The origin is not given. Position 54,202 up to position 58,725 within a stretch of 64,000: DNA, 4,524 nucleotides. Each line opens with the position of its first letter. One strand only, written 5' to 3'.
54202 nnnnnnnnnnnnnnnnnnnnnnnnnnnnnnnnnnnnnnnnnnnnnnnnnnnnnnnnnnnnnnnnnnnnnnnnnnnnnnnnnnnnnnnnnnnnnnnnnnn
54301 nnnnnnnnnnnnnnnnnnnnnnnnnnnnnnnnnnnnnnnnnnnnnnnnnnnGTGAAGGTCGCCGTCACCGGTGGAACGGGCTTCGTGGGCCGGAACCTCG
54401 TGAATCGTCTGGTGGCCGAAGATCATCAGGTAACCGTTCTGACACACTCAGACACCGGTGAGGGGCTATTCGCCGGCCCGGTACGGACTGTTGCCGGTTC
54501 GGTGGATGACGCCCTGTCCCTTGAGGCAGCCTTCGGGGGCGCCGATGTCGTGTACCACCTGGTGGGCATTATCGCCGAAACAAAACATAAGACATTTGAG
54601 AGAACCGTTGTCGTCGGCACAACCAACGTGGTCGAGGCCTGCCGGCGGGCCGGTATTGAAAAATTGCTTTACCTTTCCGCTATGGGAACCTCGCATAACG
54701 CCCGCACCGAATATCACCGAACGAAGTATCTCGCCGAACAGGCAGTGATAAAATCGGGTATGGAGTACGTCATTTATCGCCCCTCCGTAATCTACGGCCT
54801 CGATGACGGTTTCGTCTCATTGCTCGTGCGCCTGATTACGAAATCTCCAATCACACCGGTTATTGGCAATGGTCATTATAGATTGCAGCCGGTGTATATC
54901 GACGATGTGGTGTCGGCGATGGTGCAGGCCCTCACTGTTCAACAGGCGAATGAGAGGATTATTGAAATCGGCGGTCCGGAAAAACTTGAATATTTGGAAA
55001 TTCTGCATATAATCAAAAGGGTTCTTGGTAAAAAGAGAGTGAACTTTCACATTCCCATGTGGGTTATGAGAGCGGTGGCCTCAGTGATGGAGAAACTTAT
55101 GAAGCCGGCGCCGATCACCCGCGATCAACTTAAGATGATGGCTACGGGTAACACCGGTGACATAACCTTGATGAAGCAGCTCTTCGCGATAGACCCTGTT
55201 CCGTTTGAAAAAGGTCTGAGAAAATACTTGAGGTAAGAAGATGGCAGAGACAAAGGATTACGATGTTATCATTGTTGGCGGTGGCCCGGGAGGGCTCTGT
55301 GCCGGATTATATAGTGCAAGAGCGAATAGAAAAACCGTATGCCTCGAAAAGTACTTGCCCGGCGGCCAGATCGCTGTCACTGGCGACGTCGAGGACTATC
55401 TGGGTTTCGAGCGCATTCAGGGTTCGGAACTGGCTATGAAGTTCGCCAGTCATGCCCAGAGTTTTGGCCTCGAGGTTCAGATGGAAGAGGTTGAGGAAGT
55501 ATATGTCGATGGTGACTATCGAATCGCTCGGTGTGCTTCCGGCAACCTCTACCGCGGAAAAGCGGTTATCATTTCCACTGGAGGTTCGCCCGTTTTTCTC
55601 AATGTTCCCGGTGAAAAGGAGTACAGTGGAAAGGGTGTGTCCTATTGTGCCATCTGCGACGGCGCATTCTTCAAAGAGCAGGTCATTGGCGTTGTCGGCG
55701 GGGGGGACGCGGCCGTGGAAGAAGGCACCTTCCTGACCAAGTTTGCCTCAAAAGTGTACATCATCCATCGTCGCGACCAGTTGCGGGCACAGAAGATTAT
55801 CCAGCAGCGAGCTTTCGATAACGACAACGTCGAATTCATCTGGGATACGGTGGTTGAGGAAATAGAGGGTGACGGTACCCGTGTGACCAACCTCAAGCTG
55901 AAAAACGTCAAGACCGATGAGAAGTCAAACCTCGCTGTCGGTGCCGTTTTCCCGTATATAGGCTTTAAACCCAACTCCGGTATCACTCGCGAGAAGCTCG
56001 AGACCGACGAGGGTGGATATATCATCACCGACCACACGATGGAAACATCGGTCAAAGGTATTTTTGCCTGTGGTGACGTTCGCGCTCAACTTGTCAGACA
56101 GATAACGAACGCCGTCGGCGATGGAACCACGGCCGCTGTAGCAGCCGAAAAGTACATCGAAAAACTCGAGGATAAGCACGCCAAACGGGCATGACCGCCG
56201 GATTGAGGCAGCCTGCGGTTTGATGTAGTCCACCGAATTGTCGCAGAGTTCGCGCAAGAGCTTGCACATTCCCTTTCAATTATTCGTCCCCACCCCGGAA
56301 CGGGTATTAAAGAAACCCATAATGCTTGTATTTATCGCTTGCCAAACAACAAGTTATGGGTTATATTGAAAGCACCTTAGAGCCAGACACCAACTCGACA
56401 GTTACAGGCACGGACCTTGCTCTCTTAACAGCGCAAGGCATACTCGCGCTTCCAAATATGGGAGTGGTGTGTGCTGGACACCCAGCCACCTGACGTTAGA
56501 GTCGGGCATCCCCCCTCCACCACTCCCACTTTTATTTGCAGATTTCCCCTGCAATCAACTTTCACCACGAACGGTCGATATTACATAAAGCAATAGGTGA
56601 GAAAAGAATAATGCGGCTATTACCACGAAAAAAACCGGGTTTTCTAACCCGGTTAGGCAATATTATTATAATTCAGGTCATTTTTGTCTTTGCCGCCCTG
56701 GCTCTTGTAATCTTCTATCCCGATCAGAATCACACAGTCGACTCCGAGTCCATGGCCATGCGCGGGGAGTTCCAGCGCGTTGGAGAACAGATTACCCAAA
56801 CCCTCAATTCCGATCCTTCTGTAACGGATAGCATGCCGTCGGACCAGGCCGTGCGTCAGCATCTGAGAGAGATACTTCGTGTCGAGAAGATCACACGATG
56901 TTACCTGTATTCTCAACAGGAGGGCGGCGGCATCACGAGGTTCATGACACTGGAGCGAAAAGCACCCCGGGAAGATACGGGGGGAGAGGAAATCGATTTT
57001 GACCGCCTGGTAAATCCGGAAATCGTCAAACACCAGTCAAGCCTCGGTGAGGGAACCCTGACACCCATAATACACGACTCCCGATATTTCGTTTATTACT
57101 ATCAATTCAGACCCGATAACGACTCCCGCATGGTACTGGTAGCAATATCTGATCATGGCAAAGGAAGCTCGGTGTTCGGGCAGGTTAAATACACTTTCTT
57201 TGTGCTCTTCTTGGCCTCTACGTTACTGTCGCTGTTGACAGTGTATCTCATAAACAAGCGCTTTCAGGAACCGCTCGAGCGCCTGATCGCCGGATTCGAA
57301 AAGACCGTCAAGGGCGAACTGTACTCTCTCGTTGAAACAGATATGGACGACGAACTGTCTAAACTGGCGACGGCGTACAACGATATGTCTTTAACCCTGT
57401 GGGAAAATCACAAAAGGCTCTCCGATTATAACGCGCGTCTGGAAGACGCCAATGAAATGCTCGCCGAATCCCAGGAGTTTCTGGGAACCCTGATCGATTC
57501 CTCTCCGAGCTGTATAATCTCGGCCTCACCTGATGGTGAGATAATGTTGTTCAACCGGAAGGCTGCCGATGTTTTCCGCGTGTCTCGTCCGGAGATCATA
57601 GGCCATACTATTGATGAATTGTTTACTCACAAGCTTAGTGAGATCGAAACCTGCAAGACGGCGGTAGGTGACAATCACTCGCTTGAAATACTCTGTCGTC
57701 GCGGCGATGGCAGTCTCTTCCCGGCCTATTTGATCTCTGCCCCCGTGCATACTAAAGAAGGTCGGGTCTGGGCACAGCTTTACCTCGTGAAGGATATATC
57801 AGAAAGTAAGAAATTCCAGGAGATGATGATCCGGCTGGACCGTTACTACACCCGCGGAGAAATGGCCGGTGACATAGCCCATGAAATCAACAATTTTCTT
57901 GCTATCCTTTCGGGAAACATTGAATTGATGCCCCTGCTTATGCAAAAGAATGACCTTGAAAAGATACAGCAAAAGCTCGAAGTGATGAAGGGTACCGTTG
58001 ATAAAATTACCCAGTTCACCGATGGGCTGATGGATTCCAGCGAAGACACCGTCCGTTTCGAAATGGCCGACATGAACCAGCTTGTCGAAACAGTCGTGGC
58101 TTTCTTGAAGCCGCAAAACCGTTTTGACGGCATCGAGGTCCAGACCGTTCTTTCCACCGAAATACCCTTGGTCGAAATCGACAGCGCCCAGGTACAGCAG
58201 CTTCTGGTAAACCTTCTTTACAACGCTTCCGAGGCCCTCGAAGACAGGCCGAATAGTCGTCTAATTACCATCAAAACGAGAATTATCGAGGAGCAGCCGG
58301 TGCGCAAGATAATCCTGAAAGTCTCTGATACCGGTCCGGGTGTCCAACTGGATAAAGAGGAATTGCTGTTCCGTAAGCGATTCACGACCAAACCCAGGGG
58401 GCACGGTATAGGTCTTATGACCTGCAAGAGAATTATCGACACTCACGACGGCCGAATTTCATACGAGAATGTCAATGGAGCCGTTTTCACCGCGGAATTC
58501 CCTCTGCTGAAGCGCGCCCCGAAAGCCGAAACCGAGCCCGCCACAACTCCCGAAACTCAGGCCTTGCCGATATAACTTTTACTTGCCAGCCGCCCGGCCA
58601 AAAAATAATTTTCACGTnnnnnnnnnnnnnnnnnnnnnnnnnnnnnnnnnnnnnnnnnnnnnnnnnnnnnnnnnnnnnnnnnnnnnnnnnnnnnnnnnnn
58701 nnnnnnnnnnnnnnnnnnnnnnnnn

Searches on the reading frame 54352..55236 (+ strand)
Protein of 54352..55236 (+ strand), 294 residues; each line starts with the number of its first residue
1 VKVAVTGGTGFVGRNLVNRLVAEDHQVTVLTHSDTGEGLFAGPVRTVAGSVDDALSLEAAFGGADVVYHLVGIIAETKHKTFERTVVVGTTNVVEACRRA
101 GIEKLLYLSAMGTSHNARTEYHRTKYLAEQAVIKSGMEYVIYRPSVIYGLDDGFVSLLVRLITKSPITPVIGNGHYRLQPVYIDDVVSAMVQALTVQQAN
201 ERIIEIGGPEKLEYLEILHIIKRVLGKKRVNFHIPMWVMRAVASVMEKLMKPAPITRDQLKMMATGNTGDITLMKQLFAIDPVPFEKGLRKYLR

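Call 73: search_protein_families(library=pfam, proteins=[window:54352-55236:+], max_evalue=0.0001)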
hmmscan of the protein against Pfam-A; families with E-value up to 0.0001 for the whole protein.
window:54352-55236:+ (294 aa): 8 families
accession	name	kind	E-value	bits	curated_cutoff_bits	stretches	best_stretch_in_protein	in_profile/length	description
PF01370.27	Epimerase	-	1.1e-27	97.4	20.9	1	3-207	1-240/240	NAD dependent epimerase/dehydratase family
PF01073.25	3Beta_HSD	-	8.4e-23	81.2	22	1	4-113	1-119/280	3-beta hydroxysteroid dehydrogenase/isomerase family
PF13460.12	NAD_binding_10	-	1.7e-20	74.1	27.2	1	7-147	1-146/184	NAD(P)H-binding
PF05368.20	NmrA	-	8.9e-16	58.8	27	1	2-242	4-251/298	NmrA-like family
PF04321.23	RmlD_sub_bind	-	1.1e-11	44.8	27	1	1-201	1-204/287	RmlD substrate binding domain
PF07993.18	NAD_binding_4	-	6e-10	39.2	20.1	0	110-149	166-209/258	Male sterility protein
PF16363.11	GDP_Man_Dehyd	-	3.2e-09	37.1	27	1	5-108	2-124/332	GDP-mannose 4,6 dehydratase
PF02719.21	Polysacc_synt_2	-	6e-07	29.4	20.2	1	3-134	1-151/293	Polysaccharide biosynthesis protein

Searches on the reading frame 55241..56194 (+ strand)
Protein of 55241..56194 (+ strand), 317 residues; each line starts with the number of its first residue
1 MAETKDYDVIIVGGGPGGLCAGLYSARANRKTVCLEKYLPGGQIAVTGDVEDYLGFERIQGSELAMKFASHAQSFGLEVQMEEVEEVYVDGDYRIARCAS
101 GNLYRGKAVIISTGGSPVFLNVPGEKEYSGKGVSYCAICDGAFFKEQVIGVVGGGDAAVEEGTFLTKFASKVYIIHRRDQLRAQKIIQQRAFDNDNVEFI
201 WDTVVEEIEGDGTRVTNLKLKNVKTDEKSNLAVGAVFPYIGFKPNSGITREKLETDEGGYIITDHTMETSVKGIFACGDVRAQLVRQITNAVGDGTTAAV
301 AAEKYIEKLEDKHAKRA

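Call 73: search_protein_families(library=pfam, proteins=[window:55241-56194:+], max_evalue=0.0001)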
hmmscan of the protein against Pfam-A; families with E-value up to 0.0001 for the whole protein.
window:55241-56194:+ (317 aa): 8 families
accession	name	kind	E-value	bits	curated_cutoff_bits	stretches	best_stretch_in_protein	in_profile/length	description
PF07992.20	Pyr_redox_2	-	4.8e-51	174.3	26.1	1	7-295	1-291/291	Pyridine nucleotide-disulphide oxidoreductase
PF13738.12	Pyr_redox_3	-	1.1e-20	74.6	30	1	57-278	76-305/305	Pyridine nucleotide-disulphide oxidoreductase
PF00070.33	Pyr_redox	-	8.2e-17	61.9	22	1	149-221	2-80/82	Pyridine nucleotide-disulphide oxidoreductase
PF12831.13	FAD_oxidored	-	1.7e-06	28.1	27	1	8-44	1-38/416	FAD dependent oxidoreductase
PF00890.30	FAD_binding_2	-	3.6e-06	26.9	20.4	1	8-44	1-38/414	FAD binding domain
PF01946.23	Thi4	-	6.4e-05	22.7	26.2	0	5-48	16-61/235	Thi4 family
PF03486.20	HI0933_like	-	6.7e-05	22.9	50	0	8-48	2-43/244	HI0933-like protein Rossmann domain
PF01134.28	GIDA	-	9.9e-05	22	22.1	0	8-35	1-28/391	Glucose inhibited division protein A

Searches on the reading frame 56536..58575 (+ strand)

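Call 66: search_protein_families(library=pfam, proteins=[window:56536-58575:+], max_evalue=0.00001)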
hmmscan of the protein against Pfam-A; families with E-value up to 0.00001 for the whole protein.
window:56536-58575:+ (679 aa): 5 families
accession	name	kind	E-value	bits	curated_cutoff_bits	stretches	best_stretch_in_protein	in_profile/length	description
PF02518.31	HATPase_c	-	2e-17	64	26.4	1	549-657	2-109/111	Histidine kinase-, DNA gyrase B-, and HSP90-like ATPase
PF13426.13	PAS_9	-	1.2e-11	45.2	27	1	325-423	2-103/103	PAS domain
PF00989.32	PAS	-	1.9e-08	34.8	22.6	1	318-411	5-103/113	PAS fold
PF14501.12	HATPase_c_5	-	1e-07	32.2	22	1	552-650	5-95/102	GHKL domain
PF00512.31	HisKA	-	8.8e-06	26.1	26.9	0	440-495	2-61/66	His Kinase A (phospho-acceptor) domain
